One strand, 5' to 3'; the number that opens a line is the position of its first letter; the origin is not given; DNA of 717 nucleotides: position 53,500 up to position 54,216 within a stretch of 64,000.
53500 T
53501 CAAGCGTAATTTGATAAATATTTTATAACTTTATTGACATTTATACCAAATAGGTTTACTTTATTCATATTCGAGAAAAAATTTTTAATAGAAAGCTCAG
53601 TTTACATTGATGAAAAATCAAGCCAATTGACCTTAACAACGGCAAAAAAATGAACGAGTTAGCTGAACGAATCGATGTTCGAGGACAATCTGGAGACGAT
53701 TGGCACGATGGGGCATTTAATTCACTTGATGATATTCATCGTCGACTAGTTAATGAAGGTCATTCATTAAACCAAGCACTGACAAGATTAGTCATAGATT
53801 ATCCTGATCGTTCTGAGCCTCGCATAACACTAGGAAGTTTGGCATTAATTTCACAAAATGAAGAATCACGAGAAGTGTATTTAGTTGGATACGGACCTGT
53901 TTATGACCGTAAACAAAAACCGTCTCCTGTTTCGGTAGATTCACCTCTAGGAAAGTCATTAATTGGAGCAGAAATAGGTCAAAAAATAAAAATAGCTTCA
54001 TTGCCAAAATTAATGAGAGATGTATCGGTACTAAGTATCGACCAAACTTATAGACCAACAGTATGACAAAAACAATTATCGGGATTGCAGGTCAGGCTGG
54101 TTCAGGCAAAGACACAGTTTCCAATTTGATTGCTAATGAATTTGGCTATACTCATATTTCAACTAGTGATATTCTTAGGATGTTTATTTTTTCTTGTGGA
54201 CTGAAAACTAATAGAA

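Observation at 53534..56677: An AT-rich, tightly coupled operon (GreA/Rnk-like, dNMP-kinase-like, 453-aa orphan, micro-ORF, CYTH) is a second candidate nucleotide-signalling system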

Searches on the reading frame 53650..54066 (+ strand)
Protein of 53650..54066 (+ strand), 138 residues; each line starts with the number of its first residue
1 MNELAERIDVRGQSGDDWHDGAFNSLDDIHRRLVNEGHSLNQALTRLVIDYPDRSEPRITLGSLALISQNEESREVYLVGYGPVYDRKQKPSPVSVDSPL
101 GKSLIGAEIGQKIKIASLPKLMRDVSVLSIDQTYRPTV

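Call 3: search_protein_families(library=pfam, proteins=[window:53650-54066:+], max_evalue=0.1)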
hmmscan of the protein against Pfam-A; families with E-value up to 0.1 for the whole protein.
window:53650-54066:+ (138 aa): 1 family
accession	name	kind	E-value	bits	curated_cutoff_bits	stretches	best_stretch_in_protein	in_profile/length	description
PF01272.25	GreA_GreB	-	6.1e-07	29.8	26.9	1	57-131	4-76/77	Transcription elongation factor, GreA/GreB, C-term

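Call 4: search_protein_families(library=ncbifam, proteins=[window:53650-54066:+], max_evalue=0.1)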
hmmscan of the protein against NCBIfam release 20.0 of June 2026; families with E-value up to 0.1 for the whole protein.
window:53650-54066:+ (138 aa): 10 families
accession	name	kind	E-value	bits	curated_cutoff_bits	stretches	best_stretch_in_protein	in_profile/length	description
TIGR01462.1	greA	subfamily_domain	1.1e-07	32.1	139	1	38-130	59-150/151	transcription elongation factor GreA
NF001261.0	PRK00226.1-2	equivalog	2.6e-06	27.4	167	1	40-130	65-154/157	transcription elongation factor GreA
NF002506.1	PRK01885.1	equivalog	2.8e-06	27.1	188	1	26-131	54-153/156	transcription elongation factor GreB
NF001263.0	PRK00226.1-4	equivalog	7e-06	26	145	1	39-131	67-158/160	transcription elongation factor GreA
TIGR01461.1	greB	equivalog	6.1e-05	22.8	171.05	1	44-131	68-153/156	transcription elongation factor GreB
NF004396.0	PRK05753.1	equivalog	9.6e-05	22.2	109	1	39-133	34-128/137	nucleoside diphosphate kinase regulator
NF001260.0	PRK00226.1-1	equivalog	0.0019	17.8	234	1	91-133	118-159/160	transcription elongation factor GreA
NF001262.0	PRK00226.1-3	equivalog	0.018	14.7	161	1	4-115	31-144/165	transcription elongation factor GreA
NF011309.0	PRK14720.1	equivalog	0.043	11.9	714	1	47-116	819-887/906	transcription elongation factor GreA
NF001264.0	PRK00226.1-5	equivalog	0.068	12.9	180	1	89-130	115-155/158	transcription elongation factor GreA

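Call 5: search_protein_families(library=padloc, proteins=[window:53650-54066:+], max_evalue=0.1)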
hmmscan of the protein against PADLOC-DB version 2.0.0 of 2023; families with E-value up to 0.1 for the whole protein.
window:53650-54066:+ (138 aa): 0 families

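Call 49: find_homologous_proteins(query=window:53650-54063:+, max_evalue=0.001)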
Query window:53650-54063:+ (138 aa): 2 proteins with E <= 0.001 among 19 candidates.
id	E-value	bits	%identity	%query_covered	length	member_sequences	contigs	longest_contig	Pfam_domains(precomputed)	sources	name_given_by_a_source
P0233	4.3e-84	297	100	100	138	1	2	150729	PF01272.26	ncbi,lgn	-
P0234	5.2e-55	203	67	98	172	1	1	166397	PF01272.26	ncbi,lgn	-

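Call 51: find_encoding_contigs(protein=P0234, flank=7000, max_places=2)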
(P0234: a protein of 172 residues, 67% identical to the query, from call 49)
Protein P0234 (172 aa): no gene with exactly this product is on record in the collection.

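Call 68: find_homologous_proteins(query=A4, max_evalue=0.001)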
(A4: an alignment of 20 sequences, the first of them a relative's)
Query A4 (20 sequences) (172 aa, profile of the alignment): 109 proteins with E <= 0.001 among 5088 candidates.
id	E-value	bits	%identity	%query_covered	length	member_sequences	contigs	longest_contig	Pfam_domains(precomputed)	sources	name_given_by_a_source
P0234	9.9e-45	170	100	100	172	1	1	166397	PF01272.26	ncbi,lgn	-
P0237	1.2e-41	160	28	58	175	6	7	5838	PF01272.26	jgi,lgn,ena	jgi:transcription elongation GreA/GreB family factor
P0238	1.7e-39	153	27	74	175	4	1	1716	PF01272.26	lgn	-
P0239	2.5e-39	153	28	74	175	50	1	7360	PF01272.26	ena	-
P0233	1.6e-38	150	67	78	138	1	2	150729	PF01272.26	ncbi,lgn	-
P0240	1.8e-38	150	29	58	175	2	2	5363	PF01272.26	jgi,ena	jgi:transcription elongation GreA/GreB family factor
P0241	2.3e-38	149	29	71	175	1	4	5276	PF01272.26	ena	-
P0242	7.1e-38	148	26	60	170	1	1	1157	PF01272.26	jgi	jgi:transcription elongation GreA/GreB family factor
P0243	1.7e-36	143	22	84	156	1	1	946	PF01272.26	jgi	-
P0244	2.6e-36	143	23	76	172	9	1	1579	PF01272.26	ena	-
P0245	2.0e-34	137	27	69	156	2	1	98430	PF01272.26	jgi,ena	jgi:transcription elongation GreA/GreB family factor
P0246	2.7e-34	136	26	69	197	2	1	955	PF01272.26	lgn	-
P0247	4.0e-34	136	24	60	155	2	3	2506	PF01272.26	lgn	-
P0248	9.0e-34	134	28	60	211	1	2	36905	PF01272.26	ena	-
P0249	3.2e-33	133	24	60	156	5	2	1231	PF01272.26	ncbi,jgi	jgi:transcription elongation GreA/GreB family factor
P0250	5.3e-33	132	23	76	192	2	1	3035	PF01272.26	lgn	-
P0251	5.7e-33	132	28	60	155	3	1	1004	PF01272.26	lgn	-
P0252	2.2e-32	130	24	71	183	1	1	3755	PF01272.26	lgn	-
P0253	2.3e-32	130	28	59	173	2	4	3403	PF01272.26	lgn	-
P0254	4.0e-32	129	22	72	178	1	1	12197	PF01272.26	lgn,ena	-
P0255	1.4e-31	127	24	71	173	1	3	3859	PF01272.26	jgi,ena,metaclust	metaclust:\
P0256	1.4e-31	127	28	48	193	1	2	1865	PF01272.26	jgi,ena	jgi:transcription elongation GreA/GreB family factor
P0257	1.4e-31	127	23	73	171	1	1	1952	PF01272.26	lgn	-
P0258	2.1e-31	127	56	5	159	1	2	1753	PF01272.26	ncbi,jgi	jgi:transcription elongation GreA/GreB family factor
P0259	2.4e-31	127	25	58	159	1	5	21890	PF01272.26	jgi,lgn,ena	-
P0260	2.8e-31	126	25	60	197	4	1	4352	PF01272.26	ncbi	-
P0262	4.7e-31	126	23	84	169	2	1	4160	PF01272.26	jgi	jgi:transcription elongation GreA/GreB family factor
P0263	4.9e-31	126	28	35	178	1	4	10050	PF01272.26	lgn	-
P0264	7.1e-31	125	29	76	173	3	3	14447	PF01272.26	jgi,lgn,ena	jgi:transcription elongation GreA/GreB family factor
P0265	7.8e-31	125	25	58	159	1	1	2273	PF01272.26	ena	-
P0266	1.5e-30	124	56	5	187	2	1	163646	PF01272.26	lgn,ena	-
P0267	1.5e-30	124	39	19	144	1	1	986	PF01272.26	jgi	jgi:transcription elongation GreA/GreB family factor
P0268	2.0e-30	124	56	5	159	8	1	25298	PF01272.26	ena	-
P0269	2.5e-30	123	24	77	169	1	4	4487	PF01272.26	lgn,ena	-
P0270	2.7e-30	123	22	60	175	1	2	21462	PF01272.26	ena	-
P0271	1.7e-29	121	26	76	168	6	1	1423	PF01272.26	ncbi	-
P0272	2.0e-29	120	24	74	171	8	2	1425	PF01272.26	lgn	-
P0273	4.3e-29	119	28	60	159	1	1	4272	PF01272.26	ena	-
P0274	2.1e-28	117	26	58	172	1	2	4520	PF01272.26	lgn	-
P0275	3.5e-28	116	22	73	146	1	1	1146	PF01272.26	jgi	-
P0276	5.4e-28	116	25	69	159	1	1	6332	PF01272.26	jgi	jgi:transcription elongation GreA/GreB family factor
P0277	1.2e-27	115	24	84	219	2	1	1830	PF01272.26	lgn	-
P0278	1.3e-27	114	24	74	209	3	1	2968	PF01272.26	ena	-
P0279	1.3e-26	111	26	58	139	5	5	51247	PF01272.26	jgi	jgi:transcription elongation GreA/GreB family factor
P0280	2.4e-26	110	24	79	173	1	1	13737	PF01272.26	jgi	jgi:transcription elongation factor GreA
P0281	3.4e-26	110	24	77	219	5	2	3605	PF01272.26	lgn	-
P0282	3.7e-26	110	33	12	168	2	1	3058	PF01272.26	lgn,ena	-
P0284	8.6e-25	105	31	62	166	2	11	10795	PF01272.26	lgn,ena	-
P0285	9.1e-25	105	22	79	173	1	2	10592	PF01272.26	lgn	-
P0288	1.3e-23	101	24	88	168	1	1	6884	PF01272.26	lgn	-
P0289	2.2e-23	101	21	79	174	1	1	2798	PF01272.26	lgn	-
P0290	2.8e-23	100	24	59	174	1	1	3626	PF01272.26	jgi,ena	-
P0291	8.4e-23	99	25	58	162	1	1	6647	PF01272.26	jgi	jgi:transcription elongation GreA/GreB family factor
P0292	1.8e-22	98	25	58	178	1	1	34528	PF01272.26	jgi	jgi:transcription elongation GreA/GreB family factor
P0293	3.9e-22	97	27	60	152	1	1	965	PF01272.26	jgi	-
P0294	1.1e-20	92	22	66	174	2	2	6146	PF01272.26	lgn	-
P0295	7.8e-20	89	27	86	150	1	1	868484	PF01272.26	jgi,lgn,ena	-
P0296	1.1e-18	85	27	61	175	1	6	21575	PF01272.26,PF03449.21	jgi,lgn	jgi:transcription elongation GreA/GreB family factor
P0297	3.9e-16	77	22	70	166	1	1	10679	PF01272.26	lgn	-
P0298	1.8e-13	68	44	19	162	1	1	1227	PF01272.26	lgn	-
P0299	1.1e-12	66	26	84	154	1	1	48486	PF01272.26,PF03449.21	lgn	-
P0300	6.7e-12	63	24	84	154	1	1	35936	PF01272.26,PF03449.21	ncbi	-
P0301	7.9e-12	63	25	66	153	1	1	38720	PF01272.26,PF03449.21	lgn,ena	-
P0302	4.0e-11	61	21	80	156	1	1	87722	PF01272.26,PF03449.21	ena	-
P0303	4.0e-11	61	38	17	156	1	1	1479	PF01272.26,PF03449.21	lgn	-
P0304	4.8e-11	61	23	67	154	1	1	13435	PF01272.26,PF03449.21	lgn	-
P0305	5.7e-11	60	25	41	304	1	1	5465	PF01272.26,PF03449.21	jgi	jgi:transcription elongation factor GreA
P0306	2.6e-10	58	39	15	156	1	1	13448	PF01272.26,PF03449.21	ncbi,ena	ncbi:MAG: transcription elongation factor GreA [Patescibacteria group bacterium]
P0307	4.2e-10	57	21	70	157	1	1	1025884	PF01272.26,PF03449.21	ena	-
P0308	7.6e-10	57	25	76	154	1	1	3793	PF01272.26,PF03449.21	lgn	-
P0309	1.1e-9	56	31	42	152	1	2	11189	PF01272.26,PF03449.21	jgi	jgi:transcription elongation factor GreA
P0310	1.6e-9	56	25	89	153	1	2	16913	PF01272.26,PF03449.21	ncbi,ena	-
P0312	1.9e-9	55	-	-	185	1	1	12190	PF01272.26,PF03449.21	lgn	-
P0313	3.0e-9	55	-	-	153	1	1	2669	PF01272.26,PF03449.21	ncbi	-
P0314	4.3e-9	54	-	-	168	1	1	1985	PF01272.26,PF03449.21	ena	-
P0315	8.6e-9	53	32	37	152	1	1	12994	PF01272.26,PF03449.21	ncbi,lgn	-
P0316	1.0e-8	53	27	28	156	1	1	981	PF01272.26,PF03449.21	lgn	-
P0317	1.3e-8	53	-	-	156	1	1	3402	PF01272.26,PF03449.21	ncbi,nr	ncbi:MAG: transcription elongation factor GreA [Candidatus Komeilibacteria bacterium]|nr:transcripti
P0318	1.8e-8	52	24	66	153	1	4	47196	PF01272.26,PF03449.21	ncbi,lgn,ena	-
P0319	2.1e-8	52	-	-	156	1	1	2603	PF01272.26,PF03449.21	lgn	-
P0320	2.4e-8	52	-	-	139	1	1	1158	PF01272.26,PF03449.21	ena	-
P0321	2.4e-8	52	-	-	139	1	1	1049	PF01272.26,PF03449.21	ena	-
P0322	3.8e-8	51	-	-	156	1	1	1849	PF01272.26,PF03449.21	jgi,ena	-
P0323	3.8e-8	51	55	13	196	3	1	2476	PF01272.26,PF03449.21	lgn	-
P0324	4.7e-8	51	-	-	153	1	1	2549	PF01272.26,PF03449.21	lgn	-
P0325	5.3e-8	51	24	69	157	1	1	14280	PF01272.26,PF03449.21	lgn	-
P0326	5.6e-8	51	-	-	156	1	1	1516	PF01272.26,PF03449.21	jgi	jgi:transcription elongation factor GreA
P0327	5.6e-8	51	-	-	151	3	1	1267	PF01272.26,PF03449.21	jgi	-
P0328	6.4e-8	50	32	13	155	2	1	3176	PF01272.26,PF03449.21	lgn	-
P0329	6.8e-8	50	-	-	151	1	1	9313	PF01272.26,PF03449.21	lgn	-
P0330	8.4e-8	50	27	34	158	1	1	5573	PF01272.26,PF03449.21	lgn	-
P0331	1.1e-7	50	23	79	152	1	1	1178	PF01272.26,PF03449.21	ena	-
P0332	3.2e-7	48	54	15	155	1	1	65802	PF01272.26,PF03449.21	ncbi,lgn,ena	-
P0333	5.2e-7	47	-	-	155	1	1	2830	PF01272.26,PF03449.21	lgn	-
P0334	7.1e-7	47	-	-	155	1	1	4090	PF01272.26,PF03449.21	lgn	-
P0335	7.6e-7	47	-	-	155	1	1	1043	PF01272.26,PF03449.21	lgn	-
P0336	1.0e-6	46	28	83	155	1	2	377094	PF01272.26,PF03449.21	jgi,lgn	jgi:transcription elongation factor GreA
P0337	1.1e-6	46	-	-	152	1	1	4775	PF01272.26,PF03449.21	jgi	jgi:transcription elongation factor GreA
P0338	1.9e-6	46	25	71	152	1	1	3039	PF01272.26,PF03449.21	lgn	-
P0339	3.1e-6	45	50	14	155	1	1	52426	PF01272.26,PF03449.21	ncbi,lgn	-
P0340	3.5e-6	45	41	13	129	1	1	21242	PF01272.26,PF03449.21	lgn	-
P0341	3.6e-6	45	46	14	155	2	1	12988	PF01272.26,PF03449.21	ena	-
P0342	3.8e-5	41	-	-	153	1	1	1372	PF01272.26,PF03449.21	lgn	-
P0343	5.8e-5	41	-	-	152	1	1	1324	PF01272.26,PF03449.21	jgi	jgi:transcription elongation factor GreA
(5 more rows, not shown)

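Call 73: predict_structure(alignment_id=A5)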
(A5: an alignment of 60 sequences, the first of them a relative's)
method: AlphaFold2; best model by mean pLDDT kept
length: 172 residues; sequences in the alignment: 60
mean_pLDDT: 84.2   pTM: 0.74
mean pLDDT of the five models: 84.2, 83.6, 83.0, 78.3, 78.2
residues with pLDDT >= 90: 64; 70-90: 90; 50-70: 18; < 50: 0
segments of 3 or more residues with pLDDT < 50: none
pLDDT, mean of each block of 10 residues (from residue 1): 74 85 92 92 76 75 91 91 82 90 86 79 83 89 89 76 88 65
secondary structure, 60 per line:
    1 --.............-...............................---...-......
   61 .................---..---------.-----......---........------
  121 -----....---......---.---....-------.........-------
elements in order: H3-13 H17-47 H55-77 E98-103 E107-114 E126-129 H133-138 E146-149 E157-165

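Call 79: search_protein_families(library=phrogs, proteins=[window:53650-54063:+, P0235, P0234], max_evalue=0.01)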
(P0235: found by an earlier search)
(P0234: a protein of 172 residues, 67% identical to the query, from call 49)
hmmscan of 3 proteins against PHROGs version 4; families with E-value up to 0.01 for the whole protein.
window:53650-54063:+ (138 aa): 0 families

P0235 (501 aa): 0 families

P0234 (172 aa): 0 families

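Call 80: search_protein_families(library=padloc, proteins=[P0235, P0234], max_evalue=0.01)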
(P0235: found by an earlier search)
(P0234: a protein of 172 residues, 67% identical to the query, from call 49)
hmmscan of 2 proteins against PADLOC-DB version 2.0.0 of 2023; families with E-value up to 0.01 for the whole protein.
P0235 (501 aa): 0 families

P0234 (172 aa): 0 families
